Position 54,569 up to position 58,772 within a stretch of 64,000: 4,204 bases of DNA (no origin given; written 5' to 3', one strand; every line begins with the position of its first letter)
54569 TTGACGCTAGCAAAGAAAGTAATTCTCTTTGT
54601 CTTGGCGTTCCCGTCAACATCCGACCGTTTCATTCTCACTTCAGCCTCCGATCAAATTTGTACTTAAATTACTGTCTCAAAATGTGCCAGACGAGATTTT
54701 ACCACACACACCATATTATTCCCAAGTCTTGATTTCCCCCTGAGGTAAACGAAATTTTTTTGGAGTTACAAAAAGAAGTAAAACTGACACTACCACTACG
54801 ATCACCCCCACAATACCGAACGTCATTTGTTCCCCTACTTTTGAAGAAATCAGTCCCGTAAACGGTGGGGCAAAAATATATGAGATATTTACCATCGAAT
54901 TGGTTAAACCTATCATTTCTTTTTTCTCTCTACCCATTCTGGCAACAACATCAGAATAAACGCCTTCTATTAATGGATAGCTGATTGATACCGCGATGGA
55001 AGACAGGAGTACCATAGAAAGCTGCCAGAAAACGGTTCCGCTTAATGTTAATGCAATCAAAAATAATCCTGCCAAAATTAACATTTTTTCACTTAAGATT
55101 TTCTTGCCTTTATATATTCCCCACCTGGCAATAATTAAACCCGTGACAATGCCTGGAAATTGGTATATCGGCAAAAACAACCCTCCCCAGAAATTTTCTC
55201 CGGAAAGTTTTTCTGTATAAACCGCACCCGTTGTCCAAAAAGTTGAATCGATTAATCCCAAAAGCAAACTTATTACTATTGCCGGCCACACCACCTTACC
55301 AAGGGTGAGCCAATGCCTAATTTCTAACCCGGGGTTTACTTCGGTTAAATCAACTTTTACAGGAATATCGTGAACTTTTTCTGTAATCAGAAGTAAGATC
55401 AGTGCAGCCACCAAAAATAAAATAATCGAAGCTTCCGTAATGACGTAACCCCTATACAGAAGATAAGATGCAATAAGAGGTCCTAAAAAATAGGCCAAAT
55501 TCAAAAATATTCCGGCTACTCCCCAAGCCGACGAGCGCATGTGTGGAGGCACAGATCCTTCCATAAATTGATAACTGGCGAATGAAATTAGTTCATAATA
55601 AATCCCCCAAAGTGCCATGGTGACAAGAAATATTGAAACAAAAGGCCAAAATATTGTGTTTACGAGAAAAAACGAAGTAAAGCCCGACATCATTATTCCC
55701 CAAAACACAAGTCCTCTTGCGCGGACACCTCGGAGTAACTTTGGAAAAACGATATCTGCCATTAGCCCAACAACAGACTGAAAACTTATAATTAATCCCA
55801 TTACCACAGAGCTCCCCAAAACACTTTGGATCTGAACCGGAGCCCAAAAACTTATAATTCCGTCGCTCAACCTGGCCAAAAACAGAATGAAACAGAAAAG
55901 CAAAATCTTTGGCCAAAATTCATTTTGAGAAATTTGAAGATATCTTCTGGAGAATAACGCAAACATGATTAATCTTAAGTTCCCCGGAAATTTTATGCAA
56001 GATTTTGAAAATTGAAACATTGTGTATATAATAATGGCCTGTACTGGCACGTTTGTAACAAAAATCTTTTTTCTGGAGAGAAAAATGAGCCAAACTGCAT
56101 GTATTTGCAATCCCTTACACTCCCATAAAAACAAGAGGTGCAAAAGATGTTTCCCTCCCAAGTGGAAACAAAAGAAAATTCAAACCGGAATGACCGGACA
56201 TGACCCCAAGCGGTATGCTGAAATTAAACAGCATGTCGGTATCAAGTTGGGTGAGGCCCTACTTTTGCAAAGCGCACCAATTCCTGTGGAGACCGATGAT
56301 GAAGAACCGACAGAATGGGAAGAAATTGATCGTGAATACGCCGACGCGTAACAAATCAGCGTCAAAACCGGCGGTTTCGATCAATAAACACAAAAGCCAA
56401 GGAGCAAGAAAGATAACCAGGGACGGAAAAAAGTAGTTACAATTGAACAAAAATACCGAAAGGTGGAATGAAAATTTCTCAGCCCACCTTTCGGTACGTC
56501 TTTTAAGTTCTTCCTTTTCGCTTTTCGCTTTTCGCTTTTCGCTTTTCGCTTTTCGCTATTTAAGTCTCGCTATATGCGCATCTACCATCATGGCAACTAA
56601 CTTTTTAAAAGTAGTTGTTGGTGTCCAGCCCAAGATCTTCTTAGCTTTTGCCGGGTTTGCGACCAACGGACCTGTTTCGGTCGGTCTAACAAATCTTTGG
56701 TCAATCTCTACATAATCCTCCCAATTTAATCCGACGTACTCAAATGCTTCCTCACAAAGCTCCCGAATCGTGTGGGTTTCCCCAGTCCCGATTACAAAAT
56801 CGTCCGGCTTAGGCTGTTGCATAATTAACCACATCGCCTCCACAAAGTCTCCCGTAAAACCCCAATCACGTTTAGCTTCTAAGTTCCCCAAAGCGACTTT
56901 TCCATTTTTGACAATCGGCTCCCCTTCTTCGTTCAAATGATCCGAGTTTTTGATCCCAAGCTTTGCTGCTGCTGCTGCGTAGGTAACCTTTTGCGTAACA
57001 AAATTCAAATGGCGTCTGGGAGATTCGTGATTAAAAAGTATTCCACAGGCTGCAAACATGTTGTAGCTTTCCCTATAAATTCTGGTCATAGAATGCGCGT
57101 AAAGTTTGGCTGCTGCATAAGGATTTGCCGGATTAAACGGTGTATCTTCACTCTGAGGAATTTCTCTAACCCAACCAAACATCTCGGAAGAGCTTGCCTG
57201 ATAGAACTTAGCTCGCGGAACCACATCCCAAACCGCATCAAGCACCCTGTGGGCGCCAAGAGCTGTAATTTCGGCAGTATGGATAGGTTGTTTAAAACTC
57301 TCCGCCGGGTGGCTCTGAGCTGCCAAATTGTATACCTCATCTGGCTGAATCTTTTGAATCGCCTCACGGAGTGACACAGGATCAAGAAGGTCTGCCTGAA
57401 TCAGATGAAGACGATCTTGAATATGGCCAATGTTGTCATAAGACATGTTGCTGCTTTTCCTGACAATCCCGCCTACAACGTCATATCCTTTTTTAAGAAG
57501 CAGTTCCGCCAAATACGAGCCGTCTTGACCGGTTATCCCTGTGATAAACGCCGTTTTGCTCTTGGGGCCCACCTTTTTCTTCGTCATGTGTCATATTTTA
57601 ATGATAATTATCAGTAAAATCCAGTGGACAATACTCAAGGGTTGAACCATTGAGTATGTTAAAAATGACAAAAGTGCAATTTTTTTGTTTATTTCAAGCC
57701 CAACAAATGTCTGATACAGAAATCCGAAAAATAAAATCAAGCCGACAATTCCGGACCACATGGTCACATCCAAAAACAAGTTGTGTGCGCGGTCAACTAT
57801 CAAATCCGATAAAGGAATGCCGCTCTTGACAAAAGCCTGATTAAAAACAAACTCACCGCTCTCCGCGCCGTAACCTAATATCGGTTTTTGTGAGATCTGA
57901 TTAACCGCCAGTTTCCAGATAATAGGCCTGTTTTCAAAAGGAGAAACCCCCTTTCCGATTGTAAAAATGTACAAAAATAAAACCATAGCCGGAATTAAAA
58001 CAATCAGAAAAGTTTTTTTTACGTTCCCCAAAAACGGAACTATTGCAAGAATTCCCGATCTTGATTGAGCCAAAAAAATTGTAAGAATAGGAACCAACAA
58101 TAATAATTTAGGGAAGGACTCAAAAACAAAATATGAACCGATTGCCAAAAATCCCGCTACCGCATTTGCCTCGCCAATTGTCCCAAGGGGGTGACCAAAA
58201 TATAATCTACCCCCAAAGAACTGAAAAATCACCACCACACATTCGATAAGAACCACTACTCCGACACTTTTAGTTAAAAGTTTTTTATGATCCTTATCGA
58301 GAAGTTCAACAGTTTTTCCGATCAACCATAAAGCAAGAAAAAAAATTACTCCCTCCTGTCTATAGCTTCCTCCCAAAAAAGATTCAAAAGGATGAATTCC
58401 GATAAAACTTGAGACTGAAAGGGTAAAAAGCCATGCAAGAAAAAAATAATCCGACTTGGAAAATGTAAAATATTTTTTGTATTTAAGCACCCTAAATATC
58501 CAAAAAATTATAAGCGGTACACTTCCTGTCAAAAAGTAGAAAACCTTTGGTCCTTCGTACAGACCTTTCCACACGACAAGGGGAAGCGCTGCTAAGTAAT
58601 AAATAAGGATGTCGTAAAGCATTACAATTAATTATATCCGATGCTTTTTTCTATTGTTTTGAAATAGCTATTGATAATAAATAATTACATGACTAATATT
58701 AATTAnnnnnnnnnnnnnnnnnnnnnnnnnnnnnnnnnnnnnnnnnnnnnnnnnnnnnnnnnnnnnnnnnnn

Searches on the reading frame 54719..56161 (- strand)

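Call 58: search_protein_families(library=pfam, proteins=[window:54719-56161:-], max_evalue=0.001)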
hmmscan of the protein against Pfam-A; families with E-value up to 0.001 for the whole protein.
window:54719-56161:- (481 aa): 2 families
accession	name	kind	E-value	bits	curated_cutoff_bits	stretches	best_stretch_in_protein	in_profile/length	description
PF07690.21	MFS_1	-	1.2e-26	93.9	33.4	3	90-410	2-329/347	Major Facilitator Superfamily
PF03092.22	BT1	-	0.00017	20.9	22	1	381-475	90-184/432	BT1 family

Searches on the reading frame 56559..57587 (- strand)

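Call 58: search_protein_families(library=pfam, proteins=[window:56559-57587:-], max_evalue=0.001)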
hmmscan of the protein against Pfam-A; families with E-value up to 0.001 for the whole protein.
window:56559-57587:- (343 aa): 4 families
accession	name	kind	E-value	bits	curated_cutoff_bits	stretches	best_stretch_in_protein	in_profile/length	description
PF16363.11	GDP_Man_Dehyd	-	1.1e-113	380.5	27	1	14-334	1-332/332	GDP-mannose 4,6 dehydratase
PF01370.27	Epimerase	-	1.4e-62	211.7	20.9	1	14-267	2-240/240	NAD dependent epimerase/dehydratase family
PF04321.23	RmlD_sub_bind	-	1.8e-08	34.3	27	1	14-177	4-145/287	RmlD substrate binding domain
PF13460.12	NAD_binding_10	-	0.00013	22.4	27.2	1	17-94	1-73/184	NAD(P)H-binding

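Call 59: search_protein_families(library=ncbifam, proteins=[window:56559-57587:-], max_evalue=0.01)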
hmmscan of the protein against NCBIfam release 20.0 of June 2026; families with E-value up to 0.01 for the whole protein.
window:56559-57587:- (343 aa): 24 families
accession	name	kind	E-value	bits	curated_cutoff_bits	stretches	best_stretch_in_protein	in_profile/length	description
TIGR01472.1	gmd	equivalog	6.3e-112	374.1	415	1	11-339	1-339/342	GDP-mannose 4,6-dehydratase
TIGR04180.1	EDH_00030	hypoth_equivalog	8.7e-26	90.7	475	2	14-207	2-195/297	NAD-dependent 4,6-dehydratase LegB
TIGR01181.1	dTDP_gluc_dehyt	equivalog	2.8e-24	85.8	365.1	2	15-193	4-187/321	dTDP-glucose 4,6-dehydratase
TIGR02622.1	CDP_4_6_dhtase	equivalog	9.1e-22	77.6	278.45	1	10-175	4-172/352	CDP-glucose 4,6-dehydratase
TIGR01179.1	galE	equivalog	3.7e-20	72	262.3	2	14-178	3-166/332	UDP-glucose 4-epimerase GalE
NF007582.0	PRK10217.1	equivalog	1.3e-11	44.2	698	1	12-329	3-322/355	dTDP-glucose 4,6-dehydratase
NF007490.0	PRK10084.1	subfamily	1.9e-08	33.7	649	1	14-329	4-325/361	dTDP-glucose 4,6-dehydratase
NF011728.1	PRK15181.1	equivalog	2.7e-07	29.9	760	1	10-189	15-197/348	Vi polysaccharide biosynthesis UDP-N-acetylglucosaminuronic acid C-4 epimerase TviC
TIGR01214.1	rmlD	equivalog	5.9e-06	25.6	224.05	1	14-208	3-171/285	dTDP-4-dehydrorhamnose reductase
NF007956.0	PRK10675.1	subfamily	6.6e-06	25.5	394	1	14-166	4-158/338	UDP-glucose 4-epimerase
TIGR02197.1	heptose_epim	equivalog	1.7e-05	24.2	274.6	1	15-286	3-261/316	ADP-glyceromanno-heptose 6-epimerase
NF043036.1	ErythonDh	equivalog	9.9e-05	21.7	325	1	14-166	4-158/321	D-erythronate dehydrogenase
NF047922.1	GDPFucSynFcl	equivalog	0.00024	20.7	500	1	151-338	127-301/308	GDP-L-fucose synthase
TIGR03466.1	HpnA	hypoth_equivalog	0.00025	20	367.65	1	12-120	2-101/327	hopanoid-associated sugar epimerase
NF052578.1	StrlDmthSdmBMthl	equivalog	0.00056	19.8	600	1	12-149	2-126/328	sterol demethylase protein SdmB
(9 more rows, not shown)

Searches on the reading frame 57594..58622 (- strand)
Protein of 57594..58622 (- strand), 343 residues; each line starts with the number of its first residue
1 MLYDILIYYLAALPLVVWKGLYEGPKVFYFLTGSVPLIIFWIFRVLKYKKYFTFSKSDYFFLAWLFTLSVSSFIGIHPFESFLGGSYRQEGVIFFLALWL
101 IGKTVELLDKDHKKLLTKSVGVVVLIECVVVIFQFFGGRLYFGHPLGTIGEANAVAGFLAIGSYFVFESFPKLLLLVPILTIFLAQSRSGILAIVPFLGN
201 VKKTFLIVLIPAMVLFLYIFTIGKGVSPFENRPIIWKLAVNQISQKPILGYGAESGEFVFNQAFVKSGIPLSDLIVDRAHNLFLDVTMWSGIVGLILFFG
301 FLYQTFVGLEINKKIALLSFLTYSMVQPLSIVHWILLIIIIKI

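Call 58: search_protein_families(library=pfam, proteins=[window:57594-58622:-], max_evalue=0.001)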
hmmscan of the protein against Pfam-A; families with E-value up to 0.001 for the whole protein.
window:57594-58622:- (343 aa): 1 family
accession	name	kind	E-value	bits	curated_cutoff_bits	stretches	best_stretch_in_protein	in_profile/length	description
PF04932.20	Wzy_C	-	2.6e-11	43.9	31.7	1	174-299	2-149/149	O-Antigen ligase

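Call 59: search_protein_families(library=ncbifam, proteins=[window:57594-58622:-], max_evalue=0.01)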
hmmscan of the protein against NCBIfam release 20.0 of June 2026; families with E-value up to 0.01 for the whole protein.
window:57594-58622:- (343 aa): 0 families
